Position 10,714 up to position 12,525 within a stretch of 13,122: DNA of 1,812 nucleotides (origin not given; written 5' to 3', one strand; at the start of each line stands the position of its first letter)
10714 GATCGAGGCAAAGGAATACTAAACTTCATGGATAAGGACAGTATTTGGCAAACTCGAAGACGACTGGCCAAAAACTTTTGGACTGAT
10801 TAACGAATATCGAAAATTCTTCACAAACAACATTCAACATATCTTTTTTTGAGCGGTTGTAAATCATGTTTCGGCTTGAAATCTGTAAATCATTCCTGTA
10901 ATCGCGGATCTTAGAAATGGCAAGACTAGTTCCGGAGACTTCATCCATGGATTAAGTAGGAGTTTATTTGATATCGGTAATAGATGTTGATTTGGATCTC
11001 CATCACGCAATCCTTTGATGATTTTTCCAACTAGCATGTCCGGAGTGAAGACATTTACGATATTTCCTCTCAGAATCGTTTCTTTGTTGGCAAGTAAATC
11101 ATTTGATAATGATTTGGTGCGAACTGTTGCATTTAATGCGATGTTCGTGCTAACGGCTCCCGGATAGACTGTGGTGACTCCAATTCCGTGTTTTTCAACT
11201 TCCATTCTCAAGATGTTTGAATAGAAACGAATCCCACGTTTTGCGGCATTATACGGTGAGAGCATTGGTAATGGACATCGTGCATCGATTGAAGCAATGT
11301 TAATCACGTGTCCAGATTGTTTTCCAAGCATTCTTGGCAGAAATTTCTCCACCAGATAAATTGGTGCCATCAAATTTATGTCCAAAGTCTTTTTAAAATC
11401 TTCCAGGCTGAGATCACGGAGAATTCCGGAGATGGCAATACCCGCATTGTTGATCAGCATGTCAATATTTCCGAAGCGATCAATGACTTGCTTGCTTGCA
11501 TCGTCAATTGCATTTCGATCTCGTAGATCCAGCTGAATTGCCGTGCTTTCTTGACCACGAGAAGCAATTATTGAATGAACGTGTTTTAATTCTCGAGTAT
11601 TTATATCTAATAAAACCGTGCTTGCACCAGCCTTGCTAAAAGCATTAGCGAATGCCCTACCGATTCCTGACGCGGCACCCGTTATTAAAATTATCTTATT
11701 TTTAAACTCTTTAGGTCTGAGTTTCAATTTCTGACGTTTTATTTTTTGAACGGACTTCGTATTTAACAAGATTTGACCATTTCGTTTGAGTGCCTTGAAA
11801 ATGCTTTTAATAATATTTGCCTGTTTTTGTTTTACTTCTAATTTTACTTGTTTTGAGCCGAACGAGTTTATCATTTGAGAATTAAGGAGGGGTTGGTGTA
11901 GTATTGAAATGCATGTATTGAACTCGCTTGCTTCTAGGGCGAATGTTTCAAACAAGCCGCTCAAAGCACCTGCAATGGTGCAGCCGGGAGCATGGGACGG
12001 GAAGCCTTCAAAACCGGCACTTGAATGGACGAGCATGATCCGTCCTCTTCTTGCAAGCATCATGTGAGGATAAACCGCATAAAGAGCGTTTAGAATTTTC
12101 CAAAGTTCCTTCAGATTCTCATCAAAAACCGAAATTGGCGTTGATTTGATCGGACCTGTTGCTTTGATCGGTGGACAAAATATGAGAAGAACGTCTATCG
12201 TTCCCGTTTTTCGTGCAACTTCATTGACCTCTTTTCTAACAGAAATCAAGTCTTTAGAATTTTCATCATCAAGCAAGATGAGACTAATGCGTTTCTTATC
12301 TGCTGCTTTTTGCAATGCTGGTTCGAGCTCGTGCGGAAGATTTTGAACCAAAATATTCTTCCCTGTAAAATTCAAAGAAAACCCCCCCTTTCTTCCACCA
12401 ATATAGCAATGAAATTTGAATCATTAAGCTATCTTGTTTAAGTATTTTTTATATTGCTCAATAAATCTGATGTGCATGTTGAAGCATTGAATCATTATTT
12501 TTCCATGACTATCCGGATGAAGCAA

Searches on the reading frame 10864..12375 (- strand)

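Call 86: search_protein_families(library=pfam, proteins=[window:10864-12375:-], max_evalue=0.01)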
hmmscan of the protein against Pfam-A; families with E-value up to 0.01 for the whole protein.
window:10864-12375:- (503 aa): 6 families
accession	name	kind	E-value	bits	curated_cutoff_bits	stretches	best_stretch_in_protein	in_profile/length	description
PF00106.31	adh_short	-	1.3e-61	208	26.6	2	227-413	1-187/195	short chain dehydrogenase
PF13561.12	adh_short_C2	-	2.5e-41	142.3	27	1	233-416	1-184/236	Enoyl-(Acyl carrier protein) reductase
PF08659.16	KR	-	9.2e-09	35.9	22.6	1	229-378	3-152/180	KR domain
PF08643.16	DUF1776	-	2e-08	34.4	25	1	316-408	105-199/294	Fungal family of unknown function (DUF1776)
PF01370.27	Epimerase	-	6.6e-05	22.9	20.9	1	229-379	1-146/240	NAD dependent epimerase/dehydratase family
PF05226.16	CHASE2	-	0.0055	16.7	26.3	0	190-250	150-210/257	CHASE2 domain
